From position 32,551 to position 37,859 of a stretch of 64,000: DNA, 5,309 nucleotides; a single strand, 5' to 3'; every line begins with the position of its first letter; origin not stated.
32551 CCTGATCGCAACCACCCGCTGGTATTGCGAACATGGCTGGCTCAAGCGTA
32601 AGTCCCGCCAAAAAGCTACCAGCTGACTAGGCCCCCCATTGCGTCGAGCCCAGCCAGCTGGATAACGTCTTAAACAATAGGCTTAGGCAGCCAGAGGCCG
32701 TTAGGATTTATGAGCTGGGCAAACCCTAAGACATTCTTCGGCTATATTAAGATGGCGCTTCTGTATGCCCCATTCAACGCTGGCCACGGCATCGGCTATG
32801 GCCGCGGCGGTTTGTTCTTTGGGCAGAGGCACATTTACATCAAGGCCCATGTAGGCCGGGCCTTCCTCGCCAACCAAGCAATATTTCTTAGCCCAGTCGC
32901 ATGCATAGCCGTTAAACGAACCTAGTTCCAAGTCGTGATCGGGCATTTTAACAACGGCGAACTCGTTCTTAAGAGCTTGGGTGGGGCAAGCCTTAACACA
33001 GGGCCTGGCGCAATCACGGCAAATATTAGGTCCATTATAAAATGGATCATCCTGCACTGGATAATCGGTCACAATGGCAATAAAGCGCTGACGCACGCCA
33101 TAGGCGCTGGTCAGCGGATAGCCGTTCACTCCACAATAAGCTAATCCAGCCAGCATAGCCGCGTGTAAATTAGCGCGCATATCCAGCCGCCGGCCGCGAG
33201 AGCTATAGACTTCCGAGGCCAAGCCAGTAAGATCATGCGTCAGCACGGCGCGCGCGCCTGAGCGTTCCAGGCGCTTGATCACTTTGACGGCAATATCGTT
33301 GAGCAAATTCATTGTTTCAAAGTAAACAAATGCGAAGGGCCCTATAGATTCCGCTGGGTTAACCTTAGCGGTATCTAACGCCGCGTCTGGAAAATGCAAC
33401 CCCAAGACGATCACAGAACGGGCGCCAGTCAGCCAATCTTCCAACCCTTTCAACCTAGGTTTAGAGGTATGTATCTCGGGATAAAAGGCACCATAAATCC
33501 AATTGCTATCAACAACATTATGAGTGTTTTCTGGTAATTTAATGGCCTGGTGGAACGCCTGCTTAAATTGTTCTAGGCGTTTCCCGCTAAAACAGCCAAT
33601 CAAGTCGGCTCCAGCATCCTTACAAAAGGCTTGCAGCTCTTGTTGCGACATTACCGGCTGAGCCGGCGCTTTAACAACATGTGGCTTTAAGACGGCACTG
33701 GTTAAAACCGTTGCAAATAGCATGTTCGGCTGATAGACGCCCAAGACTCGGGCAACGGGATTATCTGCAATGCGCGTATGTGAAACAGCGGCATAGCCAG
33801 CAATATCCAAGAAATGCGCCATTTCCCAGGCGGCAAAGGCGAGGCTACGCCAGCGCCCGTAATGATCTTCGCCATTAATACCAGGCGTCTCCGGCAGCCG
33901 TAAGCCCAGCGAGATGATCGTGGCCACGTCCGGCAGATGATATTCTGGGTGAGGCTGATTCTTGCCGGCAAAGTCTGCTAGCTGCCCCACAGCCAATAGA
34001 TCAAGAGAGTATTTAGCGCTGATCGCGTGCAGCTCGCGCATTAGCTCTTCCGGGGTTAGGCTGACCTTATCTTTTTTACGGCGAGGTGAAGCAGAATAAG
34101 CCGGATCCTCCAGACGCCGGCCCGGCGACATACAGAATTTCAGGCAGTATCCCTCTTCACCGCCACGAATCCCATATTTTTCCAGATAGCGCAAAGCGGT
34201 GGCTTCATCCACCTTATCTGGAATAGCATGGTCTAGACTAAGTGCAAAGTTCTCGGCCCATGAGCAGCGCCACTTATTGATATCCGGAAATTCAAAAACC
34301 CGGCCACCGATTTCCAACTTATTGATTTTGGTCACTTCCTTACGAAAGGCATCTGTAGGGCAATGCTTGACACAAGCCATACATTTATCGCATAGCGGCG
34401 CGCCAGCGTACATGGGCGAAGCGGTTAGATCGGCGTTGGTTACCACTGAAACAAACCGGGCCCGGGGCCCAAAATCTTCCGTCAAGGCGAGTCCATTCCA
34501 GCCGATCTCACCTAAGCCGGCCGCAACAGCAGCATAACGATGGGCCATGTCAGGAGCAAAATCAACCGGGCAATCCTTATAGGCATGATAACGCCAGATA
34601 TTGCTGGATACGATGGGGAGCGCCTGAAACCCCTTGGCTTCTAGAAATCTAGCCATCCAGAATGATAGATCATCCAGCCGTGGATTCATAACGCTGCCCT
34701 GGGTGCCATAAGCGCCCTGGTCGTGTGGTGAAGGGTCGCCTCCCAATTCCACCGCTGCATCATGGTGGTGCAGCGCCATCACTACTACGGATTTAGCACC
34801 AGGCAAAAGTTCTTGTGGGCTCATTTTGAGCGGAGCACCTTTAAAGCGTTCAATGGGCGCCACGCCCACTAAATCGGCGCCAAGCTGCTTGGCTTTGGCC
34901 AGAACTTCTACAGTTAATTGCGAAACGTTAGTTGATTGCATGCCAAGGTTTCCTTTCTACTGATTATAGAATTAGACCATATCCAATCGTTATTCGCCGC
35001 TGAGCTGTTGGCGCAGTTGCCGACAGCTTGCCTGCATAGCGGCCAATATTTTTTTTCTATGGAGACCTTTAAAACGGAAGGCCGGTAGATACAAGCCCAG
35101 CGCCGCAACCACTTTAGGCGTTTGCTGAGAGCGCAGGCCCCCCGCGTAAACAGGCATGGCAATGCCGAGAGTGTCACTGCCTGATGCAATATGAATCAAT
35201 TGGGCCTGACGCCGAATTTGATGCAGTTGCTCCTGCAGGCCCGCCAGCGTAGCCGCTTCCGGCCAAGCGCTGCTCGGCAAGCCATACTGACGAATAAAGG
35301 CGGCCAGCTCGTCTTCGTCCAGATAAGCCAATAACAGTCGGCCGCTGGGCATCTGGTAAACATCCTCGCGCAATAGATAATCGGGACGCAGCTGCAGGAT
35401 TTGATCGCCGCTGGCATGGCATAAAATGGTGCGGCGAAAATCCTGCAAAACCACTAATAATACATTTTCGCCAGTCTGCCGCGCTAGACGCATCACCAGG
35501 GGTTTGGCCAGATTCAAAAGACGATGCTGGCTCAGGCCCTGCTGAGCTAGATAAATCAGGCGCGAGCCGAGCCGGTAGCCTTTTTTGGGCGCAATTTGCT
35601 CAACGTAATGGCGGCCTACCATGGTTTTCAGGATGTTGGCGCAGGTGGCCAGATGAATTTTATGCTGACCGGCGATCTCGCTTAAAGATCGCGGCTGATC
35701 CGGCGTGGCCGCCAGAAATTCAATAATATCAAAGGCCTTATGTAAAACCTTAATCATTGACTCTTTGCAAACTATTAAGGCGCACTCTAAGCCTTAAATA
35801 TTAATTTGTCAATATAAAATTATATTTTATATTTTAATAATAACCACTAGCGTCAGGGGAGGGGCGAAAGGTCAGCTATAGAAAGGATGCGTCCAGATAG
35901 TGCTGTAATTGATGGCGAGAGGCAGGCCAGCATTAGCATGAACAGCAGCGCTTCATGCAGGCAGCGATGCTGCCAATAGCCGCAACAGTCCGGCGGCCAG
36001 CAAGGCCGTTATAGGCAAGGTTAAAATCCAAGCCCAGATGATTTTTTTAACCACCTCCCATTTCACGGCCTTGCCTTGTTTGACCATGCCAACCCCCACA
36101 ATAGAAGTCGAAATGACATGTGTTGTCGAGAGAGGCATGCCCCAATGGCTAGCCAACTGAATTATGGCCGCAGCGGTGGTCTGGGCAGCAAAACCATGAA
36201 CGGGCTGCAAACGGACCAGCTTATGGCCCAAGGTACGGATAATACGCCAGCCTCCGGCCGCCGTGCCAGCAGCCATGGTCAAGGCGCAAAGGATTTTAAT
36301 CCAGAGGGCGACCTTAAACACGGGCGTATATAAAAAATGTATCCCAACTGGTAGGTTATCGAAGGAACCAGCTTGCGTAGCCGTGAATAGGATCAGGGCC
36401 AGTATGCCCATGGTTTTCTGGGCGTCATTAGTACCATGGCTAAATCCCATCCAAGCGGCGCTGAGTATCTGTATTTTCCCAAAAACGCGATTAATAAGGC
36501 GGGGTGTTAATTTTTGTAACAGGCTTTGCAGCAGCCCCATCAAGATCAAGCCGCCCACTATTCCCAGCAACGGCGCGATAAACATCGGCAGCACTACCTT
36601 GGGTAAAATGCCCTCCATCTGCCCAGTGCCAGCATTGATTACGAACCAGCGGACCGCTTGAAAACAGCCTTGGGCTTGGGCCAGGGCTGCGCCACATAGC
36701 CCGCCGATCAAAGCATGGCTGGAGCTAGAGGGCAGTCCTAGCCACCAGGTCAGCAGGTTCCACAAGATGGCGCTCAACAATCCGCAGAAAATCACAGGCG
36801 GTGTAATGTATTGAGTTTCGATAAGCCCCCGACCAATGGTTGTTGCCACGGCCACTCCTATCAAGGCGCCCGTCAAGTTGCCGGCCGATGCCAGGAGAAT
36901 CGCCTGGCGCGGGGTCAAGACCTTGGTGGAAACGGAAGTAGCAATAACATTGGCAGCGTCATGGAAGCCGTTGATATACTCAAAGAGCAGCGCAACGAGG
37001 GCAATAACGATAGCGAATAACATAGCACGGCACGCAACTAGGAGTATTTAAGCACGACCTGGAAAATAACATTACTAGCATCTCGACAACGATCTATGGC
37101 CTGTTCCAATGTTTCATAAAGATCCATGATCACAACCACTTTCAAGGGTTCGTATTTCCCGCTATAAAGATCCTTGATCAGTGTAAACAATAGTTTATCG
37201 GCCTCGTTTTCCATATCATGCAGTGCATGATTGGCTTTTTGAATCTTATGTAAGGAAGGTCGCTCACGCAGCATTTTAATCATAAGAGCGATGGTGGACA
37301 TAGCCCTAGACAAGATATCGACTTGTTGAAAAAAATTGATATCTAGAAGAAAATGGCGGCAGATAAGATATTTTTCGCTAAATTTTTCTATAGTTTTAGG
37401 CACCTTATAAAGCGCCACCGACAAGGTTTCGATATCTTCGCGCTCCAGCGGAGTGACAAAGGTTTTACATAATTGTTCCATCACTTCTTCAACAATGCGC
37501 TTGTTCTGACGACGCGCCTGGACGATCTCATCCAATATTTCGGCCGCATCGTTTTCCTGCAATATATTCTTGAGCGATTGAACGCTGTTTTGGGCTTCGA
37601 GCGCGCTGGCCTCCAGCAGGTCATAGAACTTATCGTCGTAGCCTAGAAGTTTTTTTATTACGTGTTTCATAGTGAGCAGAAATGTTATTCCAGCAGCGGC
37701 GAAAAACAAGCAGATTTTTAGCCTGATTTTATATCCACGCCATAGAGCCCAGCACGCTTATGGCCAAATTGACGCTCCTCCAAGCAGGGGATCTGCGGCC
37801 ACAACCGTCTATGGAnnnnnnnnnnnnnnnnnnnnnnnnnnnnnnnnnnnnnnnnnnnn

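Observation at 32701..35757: IclR regulator upstream of a tandem fusion of two QueG/RdhA-like Fe-S modules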

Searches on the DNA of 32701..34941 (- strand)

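Call 72: search_rna_families(sources=[L005, L006, L007, L009, L017, L018, L024, L032], threshold=gathering)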
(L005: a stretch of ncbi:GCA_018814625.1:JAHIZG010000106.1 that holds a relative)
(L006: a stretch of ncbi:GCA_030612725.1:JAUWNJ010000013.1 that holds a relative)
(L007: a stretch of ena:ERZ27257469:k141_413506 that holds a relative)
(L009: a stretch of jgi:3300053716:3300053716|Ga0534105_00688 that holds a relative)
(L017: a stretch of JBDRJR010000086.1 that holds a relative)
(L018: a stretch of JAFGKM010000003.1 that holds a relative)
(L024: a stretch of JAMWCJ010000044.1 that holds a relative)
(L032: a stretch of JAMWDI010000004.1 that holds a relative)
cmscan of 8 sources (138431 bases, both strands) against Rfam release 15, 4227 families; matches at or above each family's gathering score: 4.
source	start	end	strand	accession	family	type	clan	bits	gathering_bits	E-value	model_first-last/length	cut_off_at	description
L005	10416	10489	-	RF00005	tRNA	Gene; tRNA;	CL00001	65.3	29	1.3e-11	1-71/71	no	tRNA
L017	13494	13567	-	RF00005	tRNA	Gene; tRNA;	CL00001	65.3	29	1.3e-11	1-71/71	no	tRNA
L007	3820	3901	+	RF00005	tRNA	Gene; tRNA;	CL00001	59.9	29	4.1e-10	1-71/71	no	tRNA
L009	3791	3878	+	RF02683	NiCo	Cis-reg; riboswitch;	CL00122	50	37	4.6e-08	1-96/96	no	NiCo (Nickel/Cobalt) riboswitch aptamer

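Call 73: search_rna_families(sources=[L049, L056, L061, L063, L067, L071, L080, L087], threshold=gathering)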
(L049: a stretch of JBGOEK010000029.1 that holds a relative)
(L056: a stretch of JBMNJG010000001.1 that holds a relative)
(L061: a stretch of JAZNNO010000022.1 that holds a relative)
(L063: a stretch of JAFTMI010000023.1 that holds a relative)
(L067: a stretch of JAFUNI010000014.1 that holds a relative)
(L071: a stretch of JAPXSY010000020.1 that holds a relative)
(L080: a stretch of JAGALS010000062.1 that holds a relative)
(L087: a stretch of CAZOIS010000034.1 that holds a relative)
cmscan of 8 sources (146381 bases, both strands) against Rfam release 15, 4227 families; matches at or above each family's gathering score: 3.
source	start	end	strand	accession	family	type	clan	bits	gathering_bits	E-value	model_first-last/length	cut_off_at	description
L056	470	673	-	RF00174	Cobalamin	Cis-reg; riboswitch;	CL00101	106.6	31.5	2.5e-25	1-189/189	no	Cobalamin riboswitch aptamer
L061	1388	1461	-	RF00005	tRNA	Gene; tRNA;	CL00001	68.9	29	1.4e-12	1-71/71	no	tRNA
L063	2392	2465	-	RF00005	tRNA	Gene; tRNA;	CL00001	68.9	29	1.4e-12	1-71/71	no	tRNA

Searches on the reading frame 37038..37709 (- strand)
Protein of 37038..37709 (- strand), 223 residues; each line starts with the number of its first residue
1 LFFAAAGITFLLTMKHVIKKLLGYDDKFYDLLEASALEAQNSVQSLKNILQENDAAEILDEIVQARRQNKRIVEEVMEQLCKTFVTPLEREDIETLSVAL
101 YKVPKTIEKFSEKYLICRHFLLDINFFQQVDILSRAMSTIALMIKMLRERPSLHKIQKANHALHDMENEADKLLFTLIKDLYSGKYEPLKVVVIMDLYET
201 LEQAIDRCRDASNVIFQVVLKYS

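Call 3: search_protein_families(library=pfam, proteins=[window:37038-37709:-], max_evalue=0.1)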
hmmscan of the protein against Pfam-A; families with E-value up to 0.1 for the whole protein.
window:37038-37709:- (223 aa): 2 families
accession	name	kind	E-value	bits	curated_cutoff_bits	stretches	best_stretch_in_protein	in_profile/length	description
PF01865.21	PhoU_div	-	5.3e-10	39.5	24.4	1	28-216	13-209/214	Protein of unknown function DUF47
PF19902.4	DUF6375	-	0.062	14.4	27.5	0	34-97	25-82/132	Family of unknown function (DUF6375)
